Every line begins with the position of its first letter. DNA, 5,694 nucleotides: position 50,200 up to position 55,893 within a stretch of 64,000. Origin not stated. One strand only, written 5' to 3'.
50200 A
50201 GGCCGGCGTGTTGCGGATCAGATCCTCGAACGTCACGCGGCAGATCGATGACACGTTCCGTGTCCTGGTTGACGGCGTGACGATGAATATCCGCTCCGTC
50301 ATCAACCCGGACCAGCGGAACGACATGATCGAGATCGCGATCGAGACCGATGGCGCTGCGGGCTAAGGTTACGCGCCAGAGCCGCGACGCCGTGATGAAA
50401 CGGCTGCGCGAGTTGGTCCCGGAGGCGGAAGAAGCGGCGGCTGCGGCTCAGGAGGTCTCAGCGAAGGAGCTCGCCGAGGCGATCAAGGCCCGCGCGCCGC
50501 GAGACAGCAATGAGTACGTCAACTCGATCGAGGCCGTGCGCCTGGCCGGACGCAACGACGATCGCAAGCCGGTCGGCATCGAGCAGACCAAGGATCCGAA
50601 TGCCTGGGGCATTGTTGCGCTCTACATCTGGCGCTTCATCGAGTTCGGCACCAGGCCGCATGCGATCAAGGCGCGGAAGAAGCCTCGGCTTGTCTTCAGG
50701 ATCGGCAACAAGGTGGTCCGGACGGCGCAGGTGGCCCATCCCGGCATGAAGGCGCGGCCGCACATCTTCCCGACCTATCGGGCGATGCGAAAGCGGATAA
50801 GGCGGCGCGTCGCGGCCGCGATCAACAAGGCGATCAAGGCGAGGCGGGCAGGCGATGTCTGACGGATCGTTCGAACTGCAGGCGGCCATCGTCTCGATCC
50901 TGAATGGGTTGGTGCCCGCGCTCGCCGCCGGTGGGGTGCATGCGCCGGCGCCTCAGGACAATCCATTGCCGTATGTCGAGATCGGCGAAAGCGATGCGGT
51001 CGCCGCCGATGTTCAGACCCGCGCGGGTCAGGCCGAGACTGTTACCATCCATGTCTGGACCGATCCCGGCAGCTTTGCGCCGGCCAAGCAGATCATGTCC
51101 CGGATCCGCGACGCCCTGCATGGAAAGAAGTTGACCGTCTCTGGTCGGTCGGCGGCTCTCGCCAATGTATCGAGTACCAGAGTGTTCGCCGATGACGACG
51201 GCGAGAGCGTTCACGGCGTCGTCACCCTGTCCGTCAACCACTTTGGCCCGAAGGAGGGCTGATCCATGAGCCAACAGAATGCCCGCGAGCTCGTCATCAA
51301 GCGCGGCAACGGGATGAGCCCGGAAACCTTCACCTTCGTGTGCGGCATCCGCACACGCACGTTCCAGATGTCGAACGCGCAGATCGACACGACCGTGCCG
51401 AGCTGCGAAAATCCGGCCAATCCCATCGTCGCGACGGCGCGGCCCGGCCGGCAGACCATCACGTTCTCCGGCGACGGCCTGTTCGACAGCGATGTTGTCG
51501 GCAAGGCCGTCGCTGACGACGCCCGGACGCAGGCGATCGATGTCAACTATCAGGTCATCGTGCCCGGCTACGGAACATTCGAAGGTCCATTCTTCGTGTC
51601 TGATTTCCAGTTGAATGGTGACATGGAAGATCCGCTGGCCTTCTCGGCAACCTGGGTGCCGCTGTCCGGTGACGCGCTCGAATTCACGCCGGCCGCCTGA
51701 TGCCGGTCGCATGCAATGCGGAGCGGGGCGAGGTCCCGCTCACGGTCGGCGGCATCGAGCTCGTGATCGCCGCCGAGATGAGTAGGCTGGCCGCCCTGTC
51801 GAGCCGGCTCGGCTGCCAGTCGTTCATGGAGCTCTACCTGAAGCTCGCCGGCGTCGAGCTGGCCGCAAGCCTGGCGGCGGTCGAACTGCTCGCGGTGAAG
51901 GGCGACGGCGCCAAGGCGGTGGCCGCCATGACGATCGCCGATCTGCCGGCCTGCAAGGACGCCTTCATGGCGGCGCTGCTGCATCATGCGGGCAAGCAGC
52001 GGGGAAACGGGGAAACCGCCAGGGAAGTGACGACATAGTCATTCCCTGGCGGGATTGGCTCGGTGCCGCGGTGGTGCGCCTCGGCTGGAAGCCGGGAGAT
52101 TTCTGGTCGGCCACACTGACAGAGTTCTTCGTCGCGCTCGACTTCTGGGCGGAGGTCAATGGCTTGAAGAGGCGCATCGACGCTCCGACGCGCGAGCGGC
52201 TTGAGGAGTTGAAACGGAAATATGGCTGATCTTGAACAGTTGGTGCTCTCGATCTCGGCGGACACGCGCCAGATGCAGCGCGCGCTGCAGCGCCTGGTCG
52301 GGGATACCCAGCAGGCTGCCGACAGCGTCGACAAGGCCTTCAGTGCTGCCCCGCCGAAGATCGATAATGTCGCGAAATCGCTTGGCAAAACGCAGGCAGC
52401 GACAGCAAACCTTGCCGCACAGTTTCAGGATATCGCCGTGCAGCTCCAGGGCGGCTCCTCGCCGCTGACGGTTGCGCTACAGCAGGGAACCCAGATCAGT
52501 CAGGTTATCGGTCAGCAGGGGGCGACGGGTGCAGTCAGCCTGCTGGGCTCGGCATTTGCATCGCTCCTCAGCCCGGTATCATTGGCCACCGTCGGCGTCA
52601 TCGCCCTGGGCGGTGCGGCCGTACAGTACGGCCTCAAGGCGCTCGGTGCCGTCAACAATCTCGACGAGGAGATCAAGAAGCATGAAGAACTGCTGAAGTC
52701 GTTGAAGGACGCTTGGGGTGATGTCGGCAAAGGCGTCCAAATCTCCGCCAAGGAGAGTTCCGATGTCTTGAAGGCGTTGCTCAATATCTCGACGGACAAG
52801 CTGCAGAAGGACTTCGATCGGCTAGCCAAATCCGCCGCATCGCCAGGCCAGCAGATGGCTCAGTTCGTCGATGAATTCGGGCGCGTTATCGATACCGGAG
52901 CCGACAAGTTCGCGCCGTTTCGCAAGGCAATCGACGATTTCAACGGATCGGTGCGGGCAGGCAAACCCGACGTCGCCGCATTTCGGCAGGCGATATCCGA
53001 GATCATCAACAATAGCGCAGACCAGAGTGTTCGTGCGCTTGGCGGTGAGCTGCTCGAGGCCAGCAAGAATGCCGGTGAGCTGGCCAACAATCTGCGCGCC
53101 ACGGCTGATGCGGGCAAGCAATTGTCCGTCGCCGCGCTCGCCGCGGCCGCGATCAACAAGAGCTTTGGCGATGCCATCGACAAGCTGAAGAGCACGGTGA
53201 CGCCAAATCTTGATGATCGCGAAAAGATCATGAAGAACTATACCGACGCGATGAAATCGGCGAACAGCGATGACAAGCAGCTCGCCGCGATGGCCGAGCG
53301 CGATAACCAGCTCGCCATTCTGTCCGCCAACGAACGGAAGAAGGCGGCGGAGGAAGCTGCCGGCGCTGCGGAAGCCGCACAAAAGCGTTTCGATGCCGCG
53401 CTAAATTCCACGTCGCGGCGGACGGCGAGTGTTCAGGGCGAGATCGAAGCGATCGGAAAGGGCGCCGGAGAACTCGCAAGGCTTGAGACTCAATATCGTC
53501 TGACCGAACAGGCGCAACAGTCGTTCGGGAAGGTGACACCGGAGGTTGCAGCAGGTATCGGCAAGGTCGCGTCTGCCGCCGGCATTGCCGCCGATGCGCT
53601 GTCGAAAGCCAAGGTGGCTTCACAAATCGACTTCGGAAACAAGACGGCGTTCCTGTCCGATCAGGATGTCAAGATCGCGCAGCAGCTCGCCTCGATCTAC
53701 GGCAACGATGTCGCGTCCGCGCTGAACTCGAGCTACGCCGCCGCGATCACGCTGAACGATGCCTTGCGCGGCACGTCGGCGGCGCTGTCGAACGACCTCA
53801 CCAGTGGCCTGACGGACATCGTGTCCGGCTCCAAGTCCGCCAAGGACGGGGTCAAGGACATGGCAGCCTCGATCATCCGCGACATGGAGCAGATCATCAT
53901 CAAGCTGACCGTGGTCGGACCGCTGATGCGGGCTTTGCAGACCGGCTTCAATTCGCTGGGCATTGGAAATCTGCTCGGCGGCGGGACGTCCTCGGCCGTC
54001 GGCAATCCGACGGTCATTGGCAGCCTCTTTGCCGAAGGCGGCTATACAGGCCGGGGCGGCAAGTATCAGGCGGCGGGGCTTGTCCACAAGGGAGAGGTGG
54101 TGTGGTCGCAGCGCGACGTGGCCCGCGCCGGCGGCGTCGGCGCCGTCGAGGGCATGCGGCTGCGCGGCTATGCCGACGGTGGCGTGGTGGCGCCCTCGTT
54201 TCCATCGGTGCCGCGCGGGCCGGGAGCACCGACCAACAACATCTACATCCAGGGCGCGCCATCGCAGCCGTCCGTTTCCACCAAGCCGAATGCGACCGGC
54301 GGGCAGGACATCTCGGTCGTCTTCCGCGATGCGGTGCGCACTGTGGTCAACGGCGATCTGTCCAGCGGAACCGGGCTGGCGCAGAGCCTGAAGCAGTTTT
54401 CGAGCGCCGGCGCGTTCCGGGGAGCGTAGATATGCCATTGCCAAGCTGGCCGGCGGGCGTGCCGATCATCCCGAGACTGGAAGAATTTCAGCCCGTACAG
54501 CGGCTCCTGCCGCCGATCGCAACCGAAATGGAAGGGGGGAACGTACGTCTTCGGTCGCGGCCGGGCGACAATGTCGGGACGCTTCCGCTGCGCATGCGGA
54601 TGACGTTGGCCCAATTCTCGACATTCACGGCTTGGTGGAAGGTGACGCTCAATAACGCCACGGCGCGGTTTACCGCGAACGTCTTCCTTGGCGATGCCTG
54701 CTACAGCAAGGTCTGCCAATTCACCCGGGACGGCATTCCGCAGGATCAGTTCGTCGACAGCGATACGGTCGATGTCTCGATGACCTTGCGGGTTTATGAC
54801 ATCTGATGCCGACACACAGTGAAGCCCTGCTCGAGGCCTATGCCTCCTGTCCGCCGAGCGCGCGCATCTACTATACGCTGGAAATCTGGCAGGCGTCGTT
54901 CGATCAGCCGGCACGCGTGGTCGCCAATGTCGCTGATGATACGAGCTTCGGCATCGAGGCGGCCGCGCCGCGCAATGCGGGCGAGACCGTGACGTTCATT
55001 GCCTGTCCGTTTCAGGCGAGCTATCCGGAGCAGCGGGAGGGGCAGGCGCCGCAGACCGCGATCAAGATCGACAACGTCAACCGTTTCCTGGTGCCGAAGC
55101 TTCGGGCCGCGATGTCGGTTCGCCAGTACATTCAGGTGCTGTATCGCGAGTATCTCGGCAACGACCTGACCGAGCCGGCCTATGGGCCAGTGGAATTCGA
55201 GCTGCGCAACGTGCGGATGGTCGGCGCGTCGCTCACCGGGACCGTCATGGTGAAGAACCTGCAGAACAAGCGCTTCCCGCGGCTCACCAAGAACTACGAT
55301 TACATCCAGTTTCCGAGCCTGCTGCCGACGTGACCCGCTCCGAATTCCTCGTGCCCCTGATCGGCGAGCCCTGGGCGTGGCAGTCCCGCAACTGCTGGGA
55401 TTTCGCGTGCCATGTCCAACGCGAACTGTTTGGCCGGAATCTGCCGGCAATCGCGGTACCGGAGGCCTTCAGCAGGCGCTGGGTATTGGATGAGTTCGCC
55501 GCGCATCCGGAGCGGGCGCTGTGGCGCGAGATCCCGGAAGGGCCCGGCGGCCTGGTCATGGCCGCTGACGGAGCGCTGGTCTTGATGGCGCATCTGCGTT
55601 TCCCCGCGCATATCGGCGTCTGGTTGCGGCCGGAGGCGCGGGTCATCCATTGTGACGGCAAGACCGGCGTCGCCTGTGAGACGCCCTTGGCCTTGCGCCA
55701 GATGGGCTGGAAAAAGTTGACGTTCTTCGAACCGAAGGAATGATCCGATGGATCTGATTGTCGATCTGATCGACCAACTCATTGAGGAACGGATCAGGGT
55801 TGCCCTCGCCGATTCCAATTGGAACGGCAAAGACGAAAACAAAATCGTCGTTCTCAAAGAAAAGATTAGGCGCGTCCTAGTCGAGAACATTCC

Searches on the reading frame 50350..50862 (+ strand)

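Call 17: search_protein_families(library=phrogs, proteins=[window:50350-50862:+], max_evalue=0.001)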
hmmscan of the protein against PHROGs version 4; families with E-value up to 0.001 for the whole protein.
window:50350-50862:+ (170 aa): 1 family
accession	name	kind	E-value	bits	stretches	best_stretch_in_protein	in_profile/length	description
phrog_5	-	connector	3.2e-15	57.6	1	13-164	99-211/239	tail completion or Neck1 protein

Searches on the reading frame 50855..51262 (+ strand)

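Call 17: search_protein_families(library=phrogs, proteins=[window:50855-51262:+], max_evalue=0.001)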
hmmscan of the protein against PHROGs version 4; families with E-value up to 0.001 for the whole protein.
window:50855-51262:+ (135 aa): 1 family
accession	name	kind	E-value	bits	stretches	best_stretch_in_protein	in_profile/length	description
phrog_176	-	connector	2.5e-19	70.6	1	5-128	6-129/131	tail terminator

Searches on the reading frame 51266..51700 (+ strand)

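Call 17: search_protein_families(library=phrogs, proteins=[window:51266-51700:+], max_evalue=0.001)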
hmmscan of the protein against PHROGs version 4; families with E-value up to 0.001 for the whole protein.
window:51266-51700:+ (144 aa): 2 families
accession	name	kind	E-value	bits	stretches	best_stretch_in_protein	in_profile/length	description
phrog_1407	-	tail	1.2e-19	71.8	1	7-129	29-154/258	major tail protein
phrog_13196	-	tail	2.1e-06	28.8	1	7-77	10-81/151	major tail protein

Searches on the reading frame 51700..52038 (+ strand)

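Call 17: search_protein_families(library=phrogs, proteins=[window:51700-52038:+], max_evalue=0.001)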
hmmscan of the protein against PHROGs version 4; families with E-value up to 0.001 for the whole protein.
window:51700-52038:+ (112 aa): 1 family
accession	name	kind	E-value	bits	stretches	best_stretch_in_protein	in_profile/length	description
phrog_13724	-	unknown function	2.5e-23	83.8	1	4-108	3-117/133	-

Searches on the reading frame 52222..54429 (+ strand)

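Call 34: search_protein_families(library=phrogs, proteins=[window:52222-54429:+], max_evalue=0.001)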
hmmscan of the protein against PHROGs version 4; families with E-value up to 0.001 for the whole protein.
window:52222-54429:+ (735 aa): 16 families
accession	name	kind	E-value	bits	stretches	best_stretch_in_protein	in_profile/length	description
phrog_8892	-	tail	2e-43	150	1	2-682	3-689/752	tail length tape measure protein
phrog_24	-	tail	8.4e-39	134.4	2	142-725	510-1057/1151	tail length tape measure protein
phrog_19487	-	tail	4.1e-29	102.6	1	11-171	87-249/1147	tail length tape measure protein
phrog_339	-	tail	8.2e-25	88.2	1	145-724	502-1120/1123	tail length tape measure protein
phrog_19914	-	tail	1e-23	84.5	1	17-513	120-547/946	tail length tape measure protein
phrog_25241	-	tail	1.6e-21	77.6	1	46-394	89-415/810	tail length tape measure protein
phrog_19210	-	unknown function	4.1e-17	63.3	1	597-646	163-212/399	-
phrog_21845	-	tail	1.3e-16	61.5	1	360-646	320-578/764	tail length tape measure protein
phrog_1506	-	tail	1.6e-16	60.6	1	603-647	1176-1220/1269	tail length tape measure protein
phrog_3827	-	tail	6.6e-12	46.3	1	13-135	162-284/393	tail length tape measure protein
phrog_1716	-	tail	6.9e-10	39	1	285-724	544-930/943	tail length tape measure protein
phrog_4346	-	unknown function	1.7e-09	37.8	1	547-657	427-532/600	-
phrog_25966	-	tail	1.5e-08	33.6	1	15-135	16-134/1651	tail length tape measure protein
phrog_20862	-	unknown function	2.1e-08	33.9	1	59-155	191-289/698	-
phrog_9745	-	unknown function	1e-07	32.8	1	17-98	25-106/120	-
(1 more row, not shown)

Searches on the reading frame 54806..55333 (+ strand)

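Call 34: search_protein_families(library=phrogs, proteins=[window:54806-55333:+], max_evalue=0.001)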
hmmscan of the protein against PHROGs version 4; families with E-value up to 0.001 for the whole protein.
window:54806-55333:+ (175 aa): 1 family
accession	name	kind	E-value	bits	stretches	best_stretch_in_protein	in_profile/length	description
phrog_396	-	tail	6.3e-32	111.6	1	5-172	3-161/164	minor tail protein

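Call 85: search_protein_families(library=pfam, proteins=[window:54806-55333:+], max_evalue=0.01)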
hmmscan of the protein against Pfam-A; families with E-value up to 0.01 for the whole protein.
window:54806-55333:+ (175 aa): 1 family
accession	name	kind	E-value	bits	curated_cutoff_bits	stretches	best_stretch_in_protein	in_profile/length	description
PF08875.16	DUF1833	-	1.4e-25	90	21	1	8-161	2-149/150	Domain of unknown function (DUF1833)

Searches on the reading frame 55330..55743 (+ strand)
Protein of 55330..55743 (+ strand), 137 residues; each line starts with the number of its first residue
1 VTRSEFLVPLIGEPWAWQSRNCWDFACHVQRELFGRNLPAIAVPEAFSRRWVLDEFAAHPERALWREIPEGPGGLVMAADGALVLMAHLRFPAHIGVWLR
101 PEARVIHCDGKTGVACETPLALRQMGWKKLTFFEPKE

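Call 34: search_protein_families(library=phrogs, proteins=[window:55330-55743:+], max_evalue=0.001)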
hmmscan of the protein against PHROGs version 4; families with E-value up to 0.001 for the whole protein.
window:55330-55743:+ (137 aa): 1 family
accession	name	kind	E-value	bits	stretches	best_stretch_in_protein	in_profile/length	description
phrog_329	-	tail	1.9e-05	24.1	1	10-133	545-654/949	minor tail protein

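Call 85: search_protein_families(library=pfam, proteins=[window:55330-55743:+], max_evalue=0.01)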
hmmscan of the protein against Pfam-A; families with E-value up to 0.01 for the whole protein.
window:55330-55743:+ (137 aa): 0 families
